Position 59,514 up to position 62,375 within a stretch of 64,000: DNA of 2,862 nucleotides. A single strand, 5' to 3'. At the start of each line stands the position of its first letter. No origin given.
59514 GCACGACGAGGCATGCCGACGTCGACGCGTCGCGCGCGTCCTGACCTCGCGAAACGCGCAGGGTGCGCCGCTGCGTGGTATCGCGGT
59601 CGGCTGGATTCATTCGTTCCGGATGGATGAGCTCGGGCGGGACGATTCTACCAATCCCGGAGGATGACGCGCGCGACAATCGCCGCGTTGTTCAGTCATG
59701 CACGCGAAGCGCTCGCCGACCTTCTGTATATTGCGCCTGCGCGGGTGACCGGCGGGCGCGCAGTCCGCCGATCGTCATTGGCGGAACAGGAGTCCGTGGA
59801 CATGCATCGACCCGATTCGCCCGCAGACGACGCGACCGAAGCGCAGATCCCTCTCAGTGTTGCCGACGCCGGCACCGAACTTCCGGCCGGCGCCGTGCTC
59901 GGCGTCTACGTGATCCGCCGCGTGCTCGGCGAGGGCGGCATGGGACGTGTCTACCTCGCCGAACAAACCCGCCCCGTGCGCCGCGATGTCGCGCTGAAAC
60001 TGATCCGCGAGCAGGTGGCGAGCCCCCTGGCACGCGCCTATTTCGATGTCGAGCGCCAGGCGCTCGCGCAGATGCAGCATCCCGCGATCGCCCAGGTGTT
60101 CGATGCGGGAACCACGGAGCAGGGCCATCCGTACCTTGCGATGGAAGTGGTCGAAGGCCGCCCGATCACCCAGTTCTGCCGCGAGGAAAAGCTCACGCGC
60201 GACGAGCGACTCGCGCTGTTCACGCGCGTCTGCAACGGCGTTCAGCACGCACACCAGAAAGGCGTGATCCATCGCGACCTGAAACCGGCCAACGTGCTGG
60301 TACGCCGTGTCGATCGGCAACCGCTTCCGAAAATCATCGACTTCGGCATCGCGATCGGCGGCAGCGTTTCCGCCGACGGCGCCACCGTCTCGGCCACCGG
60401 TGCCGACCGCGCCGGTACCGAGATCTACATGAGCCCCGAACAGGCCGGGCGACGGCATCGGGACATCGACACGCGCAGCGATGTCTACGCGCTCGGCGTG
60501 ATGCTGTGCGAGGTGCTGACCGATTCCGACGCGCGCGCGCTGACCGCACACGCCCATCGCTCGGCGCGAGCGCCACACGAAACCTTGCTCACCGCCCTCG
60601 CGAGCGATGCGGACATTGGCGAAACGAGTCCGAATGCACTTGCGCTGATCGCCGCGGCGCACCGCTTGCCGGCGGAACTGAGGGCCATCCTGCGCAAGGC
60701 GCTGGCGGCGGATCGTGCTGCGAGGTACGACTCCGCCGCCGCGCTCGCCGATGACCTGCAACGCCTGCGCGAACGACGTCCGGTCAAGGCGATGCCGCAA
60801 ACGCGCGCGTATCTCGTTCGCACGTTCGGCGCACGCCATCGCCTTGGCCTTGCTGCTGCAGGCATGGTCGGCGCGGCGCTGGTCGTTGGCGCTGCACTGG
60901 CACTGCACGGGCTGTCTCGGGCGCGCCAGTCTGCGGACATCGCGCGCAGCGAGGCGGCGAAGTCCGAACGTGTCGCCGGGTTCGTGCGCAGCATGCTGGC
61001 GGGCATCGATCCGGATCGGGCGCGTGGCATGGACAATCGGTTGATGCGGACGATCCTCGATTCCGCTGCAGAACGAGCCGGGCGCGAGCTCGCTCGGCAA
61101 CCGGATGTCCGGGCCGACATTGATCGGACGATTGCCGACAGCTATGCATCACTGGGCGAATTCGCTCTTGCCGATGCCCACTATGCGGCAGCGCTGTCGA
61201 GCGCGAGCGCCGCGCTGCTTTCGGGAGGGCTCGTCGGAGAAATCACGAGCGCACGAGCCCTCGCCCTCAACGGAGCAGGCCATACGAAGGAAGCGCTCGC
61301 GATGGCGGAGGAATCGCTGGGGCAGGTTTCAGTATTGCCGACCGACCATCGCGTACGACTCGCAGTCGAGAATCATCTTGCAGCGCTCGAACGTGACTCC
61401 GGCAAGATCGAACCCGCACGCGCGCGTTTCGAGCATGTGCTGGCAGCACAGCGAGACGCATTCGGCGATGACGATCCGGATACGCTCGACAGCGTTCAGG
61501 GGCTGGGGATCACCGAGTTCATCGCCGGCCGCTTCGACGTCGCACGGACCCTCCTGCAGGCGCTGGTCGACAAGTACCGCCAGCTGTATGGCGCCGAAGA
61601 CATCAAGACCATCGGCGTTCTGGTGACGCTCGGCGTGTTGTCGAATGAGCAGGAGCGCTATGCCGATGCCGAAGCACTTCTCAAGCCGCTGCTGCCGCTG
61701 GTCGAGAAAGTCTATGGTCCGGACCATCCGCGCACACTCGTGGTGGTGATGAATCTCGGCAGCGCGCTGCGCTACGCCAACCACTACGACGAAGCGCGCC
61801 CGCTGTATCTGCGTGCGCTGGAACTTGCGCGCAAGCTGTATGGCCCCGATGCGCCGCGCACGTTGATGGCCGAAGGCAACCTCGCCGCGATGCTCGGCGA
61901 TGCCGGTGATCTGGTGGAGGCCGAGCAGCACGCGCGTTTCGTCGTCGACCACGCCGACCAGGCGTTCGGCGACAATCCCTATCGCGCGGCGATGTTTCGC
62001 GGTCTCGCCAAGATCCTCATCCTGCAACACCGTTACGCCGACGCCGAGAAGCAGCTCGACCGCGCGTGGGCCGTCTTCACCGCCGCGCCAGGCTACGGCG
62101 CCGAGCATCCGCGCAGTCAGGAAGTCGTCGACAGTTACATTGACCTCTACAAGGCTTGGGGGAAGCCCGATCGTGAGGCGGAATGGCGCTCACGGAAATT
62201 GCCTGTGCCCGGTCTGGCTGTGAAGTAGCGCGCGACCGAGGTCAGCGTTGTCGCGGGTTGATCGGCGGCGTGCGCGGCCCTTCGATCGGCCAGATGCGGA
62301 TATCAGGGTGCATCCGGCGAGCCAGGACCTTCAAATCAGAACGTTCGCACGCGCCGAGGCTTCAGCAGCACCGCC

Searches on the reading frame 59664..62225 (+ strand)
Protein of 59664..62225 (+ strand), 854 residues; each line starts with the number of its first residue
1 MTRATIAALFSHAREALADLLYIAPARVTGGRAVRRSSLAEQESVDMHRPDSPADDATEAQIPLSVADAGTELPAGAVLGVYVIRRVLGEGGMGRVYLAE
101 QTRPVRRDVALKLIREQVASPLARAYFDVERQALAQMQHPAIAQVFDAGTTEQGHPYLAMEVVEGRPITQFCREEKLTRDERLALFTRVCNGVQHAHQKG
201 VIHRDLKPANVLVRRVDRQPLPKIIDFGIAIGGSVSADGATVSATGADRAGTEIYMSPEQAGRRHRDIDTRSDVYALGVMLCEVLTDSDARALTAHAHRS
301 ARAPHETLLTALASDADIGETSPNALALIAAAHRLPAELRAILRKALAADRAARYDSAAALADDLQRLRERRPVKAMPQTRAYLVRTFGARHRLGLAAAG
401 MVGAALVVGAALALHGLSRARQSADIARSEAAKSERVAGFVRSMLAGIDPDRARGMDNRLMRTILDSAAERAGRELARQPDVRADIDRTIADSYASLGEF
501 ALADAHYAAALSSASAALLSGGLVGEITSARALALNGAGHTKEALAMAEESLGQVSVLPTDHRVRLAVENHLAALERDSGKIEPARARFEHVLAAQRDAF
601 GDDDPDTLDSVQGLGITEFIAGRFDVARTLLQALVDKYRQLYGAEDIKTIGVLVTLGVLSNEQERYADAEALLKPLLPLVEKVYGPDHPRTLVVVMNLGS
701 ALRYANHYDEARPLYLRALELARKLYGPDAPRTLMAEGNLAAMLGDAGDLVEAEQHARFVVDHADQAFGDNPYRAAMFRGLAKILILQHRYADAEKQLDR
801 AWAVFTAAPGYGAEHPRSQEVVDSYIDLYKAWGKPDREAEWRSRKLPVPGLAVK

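Call 10: search_protein_families(library=ncbifam, proteins=[window:59664-62225:+], max_evalue=0.00001)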
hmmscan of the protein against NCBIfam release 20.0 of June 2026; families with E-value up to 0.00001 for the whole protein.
window:59664-62225:+ (854 aa): 13 families
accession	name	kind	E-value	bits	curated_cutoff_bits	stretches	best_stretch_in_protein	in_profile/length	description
NF033483.0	PknB_PASTA_kin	equivalog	4.3e-58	197.7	450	1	82-287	9-204/563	Stk1 family PASTA domain-containing Ser/Thr kinase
NF047741.1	antiphage_MADS6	equivalog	8e-46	156.7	460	2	174-374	293-466/612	methylation-associated defense system protein kinase MAD6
NF040586.1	FxSxx_TPR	equivalog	1.9e-39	135.8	300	1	432-816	334-721/830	FxSxx-COOH system tetratricopeptide repeat protein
NF052427.1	StpK7MSMEG_1200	equivalog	3.5e-33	115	900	1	79-442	6-348/601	serine/threonine protein kinase StpK7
TIGR03903.1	TOMM_kin_cyc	equivalog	4.2e-32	111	705.75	1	107-368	4-247/1267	TOMM system kinase/cyclase fusion protein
NF033442.0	BREX_PglW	equivalog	9.7e-28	96.4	990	2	54-285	177-704/1391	BREX system serine/threonine kinase PglW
NF009651.0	PRK13184.1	equivalog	4.3e-27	94.5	839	1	81-368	3-290/932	serine/threonine-protein kinase PknD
NF038150.1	lanthi_synth_IV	equivalog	2.5e-24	85.7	650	1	75-424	184-527/851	class IV lanthionine synthetase LanL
NF053615.1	SerThrKinAfsKStmc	equivalog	4.5e-20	71.9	1300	1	84-342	17-256/809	protein serine/threonine kinase AfsK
NF043056.1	T4SS_LegK1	equivalog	1.3e-13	50.4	550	1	108-292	105-291/516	Dot/Icm T4SS effector kinase LegK1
NF058632.1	SerThrKinPrkT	equivalog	4.6e-11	42.3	280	1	81-216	22-153/322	serine/threonine protein kinase PrkT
NF038151.1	lanthi_synth_III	equivalog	8.5e-11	41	575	1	82-236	222-389/833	class III lanthionine synthetase LanKC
TIGR03724.2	arch_bud32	equivalog_domain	7.8e-06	25.5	125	0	156-230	68-131/193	KEOPS complex kinase/ATPase Bud32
